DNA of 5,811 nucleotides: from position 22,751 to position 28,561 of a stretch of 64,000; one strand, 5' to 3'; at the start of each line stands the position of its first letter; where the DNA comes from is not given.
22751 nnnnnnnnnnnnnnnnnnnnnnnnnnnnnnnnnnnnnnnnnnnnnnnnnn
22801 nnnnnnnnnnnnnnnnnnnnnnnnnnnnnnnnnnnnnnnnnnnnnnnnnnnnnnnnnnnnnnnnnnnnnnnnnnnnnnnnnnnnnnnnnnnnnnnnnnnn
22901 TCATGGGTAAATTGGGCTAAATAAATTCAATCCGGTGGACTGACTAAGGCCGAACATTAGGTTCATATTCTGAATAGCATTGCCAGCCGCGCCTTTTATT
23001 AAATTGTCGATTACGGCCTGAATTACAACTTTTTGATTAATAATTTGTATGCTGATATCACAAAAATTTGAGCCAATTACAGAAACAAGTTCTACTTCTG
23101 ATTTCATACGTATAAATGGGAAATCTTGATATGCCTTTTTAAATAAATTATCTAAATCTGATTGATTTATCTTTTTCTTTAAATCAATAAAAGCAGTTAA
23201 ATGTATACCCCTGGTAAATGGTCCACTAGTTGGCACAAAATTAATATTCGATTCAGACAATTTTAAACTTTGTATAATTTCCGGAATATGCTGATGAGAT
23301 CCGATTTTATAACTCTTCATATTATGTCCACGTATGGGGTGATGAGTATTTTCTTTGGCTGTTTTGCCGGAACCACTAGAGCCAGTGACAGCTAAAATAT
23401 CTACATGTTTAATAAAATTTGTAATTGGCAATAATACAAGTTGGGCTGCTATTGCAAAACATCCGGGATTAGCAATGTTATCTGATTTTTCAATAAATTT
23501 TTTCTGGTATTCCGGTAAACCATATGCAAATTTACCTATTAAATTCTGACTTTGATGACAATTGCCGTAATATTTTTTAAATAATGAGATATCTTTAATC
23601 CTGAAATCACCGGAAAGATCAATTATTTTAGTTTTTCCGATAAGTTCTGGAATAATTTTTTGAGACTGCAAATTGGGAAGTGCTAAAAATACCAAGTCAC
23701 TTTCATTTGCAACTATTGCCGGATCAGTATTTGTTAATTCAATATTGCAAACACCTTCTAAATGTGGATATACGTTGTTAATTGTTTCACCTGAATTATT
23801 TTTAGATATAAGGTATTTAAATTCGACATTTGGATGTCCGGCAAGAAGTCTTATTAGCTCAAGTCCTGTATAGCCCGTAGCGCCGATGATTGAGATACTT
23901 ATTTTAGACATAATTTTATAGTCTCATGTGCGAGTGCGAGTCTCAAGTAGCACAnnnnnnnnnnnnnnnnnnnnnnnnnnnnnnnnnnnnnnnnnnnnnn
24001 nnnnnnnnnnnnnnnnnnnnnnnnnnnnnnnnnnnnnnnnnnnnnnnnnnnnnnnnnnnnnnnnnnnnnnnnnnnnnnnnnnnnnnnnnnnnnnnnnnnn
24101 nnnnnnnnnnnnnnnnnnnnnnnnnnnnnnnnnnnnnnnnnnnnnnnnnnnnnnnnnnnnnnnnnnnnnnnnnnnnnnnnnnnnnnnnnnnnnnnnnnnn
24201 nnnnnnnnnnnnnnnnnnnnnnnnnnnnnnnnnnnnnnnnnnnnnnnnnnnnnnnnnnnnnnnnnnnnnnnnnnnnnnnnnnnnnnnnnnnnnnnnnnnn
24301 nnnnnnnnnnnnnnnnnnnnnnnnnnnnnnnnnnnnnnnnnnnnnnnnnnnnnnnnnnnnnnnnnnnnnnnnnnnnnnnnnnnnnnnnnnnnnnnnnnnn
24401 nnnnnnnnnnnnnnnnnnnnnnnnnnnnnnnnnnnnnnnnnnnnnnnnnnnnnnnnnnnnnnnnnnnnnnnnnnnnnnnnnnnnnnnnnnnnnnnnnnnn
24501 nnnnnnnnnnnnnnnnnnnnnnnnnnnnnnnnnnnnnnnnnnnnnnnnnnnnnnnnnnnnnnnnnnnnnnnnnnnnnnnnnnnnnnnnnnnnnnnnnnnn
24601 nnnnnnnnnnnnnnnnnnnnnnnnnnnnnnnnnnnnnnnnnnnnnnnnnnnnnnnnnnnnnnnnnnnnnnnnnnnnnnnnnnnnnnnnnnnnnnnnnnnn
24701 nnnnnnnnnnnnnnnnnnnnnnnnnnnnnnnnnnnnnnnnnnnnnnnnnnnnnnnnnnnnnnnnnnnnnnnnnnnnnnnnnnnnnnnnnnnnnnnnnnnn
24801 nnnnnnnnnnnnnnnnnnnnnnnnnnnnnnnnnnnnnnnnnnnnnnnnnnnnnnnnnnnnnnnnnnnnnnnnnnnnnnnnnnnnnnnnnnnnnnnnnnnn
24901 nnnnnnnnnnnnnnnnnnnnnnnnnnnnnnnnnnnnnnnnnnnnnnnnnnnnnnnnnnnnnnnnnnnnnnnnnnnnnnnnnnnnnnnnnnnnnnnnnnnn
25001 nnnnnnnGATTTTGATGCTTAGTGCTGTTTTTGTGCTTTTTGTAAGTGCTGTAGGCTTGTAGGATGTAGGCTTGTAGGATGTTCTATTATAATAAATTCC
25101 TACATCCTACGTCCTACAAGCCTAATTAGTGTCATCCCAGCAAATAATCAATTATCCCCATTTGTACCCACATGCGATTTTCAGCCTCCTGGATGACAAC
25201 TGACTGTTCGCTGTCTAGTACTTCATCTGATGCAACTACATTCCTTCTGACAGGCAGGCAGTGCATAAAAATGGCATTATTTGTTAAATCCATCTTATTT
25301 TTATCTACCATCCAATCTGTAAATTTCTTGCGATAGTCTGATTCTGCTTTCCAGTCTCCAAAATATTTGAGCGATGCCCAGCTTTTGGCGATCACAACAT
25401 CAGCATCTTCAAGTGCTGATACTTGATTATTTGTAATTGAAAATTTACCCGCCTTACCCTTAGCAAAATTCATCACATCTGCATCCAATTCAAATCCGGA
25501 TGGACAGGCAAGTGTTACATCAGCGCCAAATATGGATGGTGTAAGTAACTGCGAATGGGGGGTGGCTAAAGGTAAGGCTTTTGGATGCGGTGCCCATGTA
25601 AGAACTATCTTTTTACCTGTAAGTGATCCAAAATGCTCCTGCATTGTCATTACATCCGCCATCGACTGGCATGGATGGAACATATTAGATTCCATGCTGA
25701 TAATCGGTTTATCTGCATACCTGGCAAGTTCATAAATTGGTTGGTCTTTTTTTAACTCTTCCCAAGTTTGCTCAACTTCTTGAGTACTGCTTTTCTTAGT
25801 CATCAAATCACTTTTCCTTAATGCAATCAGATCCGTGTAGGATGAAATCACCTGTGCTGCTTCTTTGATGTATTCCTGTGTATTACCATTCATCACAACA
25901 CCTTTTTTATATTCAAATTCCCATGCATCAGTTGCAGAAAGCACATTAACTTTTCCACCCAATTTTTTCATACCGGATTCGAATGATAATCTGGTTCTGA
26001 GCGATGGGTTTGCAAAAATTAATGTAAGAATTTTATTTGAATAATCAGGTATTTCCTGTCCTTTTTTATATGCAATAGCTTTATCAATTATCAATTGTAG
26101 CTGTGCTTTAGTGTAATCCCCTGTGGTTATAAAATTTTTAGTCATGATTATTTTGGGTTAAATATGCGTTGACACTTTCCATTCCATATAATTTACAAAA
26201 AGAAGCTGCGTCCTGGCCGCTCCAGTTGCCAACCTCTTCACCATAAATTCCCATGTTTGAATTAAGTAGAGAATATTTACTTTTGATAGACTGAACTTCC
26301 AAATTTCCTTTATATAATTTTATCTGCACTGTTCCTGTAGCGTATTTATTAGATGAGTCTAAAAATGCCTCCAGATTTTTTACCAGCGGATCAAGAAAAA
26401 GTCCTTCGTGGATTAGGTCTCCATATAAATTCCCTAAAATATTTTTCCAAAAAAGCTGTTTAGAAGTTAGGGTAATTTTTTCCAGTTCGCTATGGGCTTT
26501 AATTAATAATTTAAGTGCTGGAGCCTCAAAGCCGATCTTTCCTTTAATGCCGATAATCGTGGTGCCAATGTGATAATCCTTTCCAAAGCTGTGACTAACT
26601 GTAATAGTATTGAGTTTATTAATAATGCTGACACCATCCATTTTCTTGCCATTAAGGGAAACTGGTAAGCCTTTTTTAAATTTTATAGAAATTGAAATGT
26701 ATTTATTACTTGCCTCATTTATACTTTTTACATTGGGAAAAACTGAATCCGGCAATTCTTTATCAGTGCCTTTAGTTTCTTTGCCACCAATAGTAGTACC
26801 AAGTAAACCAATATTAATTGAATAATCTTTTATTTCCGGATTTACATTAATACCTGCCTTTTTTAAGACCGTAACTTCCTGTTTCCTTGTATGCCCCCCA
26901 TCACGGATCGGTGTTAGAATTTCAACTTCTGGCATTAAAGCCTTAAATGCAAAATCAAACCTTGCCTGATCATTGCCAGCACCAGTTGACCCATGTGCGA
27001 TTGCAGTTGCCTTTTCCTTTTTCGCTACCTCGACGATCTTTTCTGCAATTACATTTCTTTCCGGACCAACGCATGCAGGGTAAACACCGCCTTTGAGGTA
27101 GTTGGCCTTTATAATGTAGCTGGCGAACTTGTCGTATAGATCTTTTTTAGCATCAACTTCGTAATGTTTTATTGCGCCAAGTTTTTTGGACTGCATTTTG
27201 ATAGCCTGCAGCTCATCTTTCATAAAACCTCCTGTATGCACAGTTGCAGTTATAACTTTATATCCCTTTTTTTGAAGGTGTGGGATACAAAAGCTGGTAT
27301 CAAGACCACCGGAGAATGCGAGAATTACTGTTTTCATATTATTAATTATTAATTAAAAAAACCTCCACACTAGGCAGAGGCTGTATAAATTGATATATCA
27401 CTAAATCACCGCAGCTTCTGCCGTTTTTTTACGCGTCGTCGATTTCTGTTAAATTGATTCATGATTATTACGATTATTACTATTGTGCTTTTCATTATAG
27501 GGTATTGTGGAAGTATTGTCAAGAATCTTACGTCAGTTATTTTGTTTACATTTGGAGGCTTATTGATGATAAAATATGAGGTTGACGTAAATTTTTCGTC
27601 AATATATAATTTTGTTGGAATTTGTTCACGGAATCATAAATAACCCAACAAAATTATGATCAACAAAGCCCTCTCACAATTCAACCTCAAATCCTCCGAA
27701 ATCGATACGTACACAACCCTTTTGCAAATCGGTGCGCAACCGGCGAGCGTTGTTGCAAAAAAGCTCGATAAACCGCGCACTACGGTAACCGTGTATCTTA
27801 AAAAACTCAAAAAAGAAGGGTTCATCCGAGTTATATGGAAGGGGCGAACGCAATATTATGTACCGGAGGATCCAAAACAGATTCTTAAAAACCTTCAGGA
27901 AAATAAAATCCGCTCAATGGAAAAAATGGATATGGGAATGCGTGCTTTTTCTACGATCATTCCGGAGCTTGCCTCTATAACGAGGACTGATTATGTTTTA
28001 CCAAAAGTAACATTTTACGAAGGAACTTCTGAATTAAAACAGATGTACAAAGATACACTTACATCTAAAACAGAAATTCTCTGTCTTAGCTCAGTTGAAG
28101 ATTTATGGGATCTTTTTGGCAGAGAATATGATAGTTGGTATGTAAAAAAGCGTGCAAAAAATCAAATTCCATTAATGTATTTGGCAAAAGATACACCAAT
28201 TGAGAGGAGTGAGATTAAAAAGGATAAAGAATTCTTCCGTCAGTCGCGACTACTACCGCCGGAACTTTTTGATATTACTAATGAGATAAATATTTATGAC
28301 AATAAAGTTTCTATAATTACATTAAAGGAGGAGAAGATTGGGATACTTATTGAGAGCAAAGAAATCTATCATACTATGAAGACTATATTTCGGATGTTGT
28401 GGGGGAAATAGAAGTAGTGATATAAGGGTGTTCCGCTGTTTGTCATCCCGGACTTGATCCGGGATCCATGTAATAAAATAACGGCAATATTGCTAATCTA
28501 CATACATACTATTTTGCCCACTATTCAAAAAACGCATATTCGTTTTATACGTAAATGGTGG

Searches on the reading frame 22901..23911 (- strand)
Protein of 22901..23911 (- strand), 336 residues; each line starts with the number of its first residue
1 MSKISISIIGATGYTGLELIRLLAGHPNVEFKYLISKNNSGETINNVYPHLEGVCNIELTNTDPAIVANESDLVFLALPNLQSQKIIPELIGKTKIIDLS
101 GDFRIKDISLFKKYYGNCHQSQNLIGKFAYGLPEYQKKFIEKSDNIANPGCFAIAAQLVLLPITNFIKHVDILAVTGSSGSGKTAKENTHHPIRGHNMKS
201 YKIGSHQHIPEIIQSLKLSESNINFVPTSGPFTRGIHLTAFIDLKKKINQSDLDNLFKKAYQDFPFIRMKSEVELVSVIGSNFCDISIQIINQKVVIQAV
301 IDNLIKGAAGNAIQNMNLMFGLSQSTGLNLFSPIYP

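Call 40: search_protein_families(library=pfam, proteins=[window:22901-23911:-], max_evalue=0.0001)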
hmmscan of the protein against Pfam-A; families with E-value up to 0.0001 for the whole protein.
window:22901-23911:- (336 aa): 3 families
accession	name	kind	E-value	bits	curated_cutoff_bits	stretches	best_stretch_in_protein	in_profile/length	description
PF22698.1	Semialdhyde_dhC_1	-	1.2e-39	136.2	27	1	151-303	1-165/165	Semialdehyde dehydrogenase, dimerisation domain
PF01118.30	Semialdhyde_dh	-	7.4e-29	101.1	26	1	6-141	2-119/121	Semialdehyde dehydrogenase, NAD binding domain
PF02774.23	Semialdhyde_dhC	-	2.2e-08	34.9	26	1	167-306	11-184/184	Semialdehyde dehydrogenase, dimerisation domain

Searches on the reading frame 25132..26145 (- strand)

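Call 40: search_protein_families(library=pfam, proteins=[window:25132-26145:-], max_evalue=0.0001)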
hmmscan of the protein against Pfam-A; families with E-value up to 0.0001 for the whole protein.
window:25132-26145:- (337 aa): 2 families
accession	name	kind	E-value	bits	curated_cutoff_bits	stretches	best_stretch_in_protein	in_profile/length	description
PF02729.26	OTCace_N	-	7.8e-33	114.1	29.9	1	3-170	1-148/148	Aspartate/ornithine carbamoyltransferase, carbamoyl-P binding domain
PF00185.30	OTCace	-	2.6e-32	112.5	29.4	1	197-334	17-156/157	Aspartate/ornithine carbamoyltransferase, Asp/Orn binding domain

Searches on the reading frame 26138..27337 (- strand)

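Call 40: search_protein_families(library=pfam, proteins=[window:26138-27337:-], max_evalue=0.0001)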
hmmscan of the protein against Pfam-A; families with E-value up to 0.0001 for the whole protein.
window:26138-27337:- (399 aa): 3 families
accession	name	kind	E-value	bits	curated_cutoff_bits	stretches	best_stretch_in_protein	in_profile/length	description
PF00764.25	Arginosuc_synth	-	7.6e-44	150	27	1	4-163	2-161/162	Arginosuccinate synthase N-terminal HUP domain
PF20979.2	Arginosuc_syn_C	-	6.9e-43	147.2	27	1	172-388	1-216/219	Arginosuccinate synthase C-terminal domain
PF06508.19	QueC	-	3.7e-06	27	22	1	4-116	2-119/210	Queuosine biosynthesis protein QueC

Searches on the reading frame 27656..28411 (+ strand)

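Call 40: search_protein_families(library=pfam, proteins=[window:27656-28411:+], max_evalue=0.0001)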
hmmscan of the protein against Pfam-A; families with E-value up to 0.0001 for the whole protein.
window:27656-28411:+ (251 aa): 1 family
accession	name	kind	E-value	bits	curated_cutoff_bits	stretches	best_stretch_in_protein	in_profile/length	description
PF01978.25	TrmB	-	1.2e-11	44.7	25.6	1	6-73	1-67/68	Sugar-specific transcriptional regulator TrmB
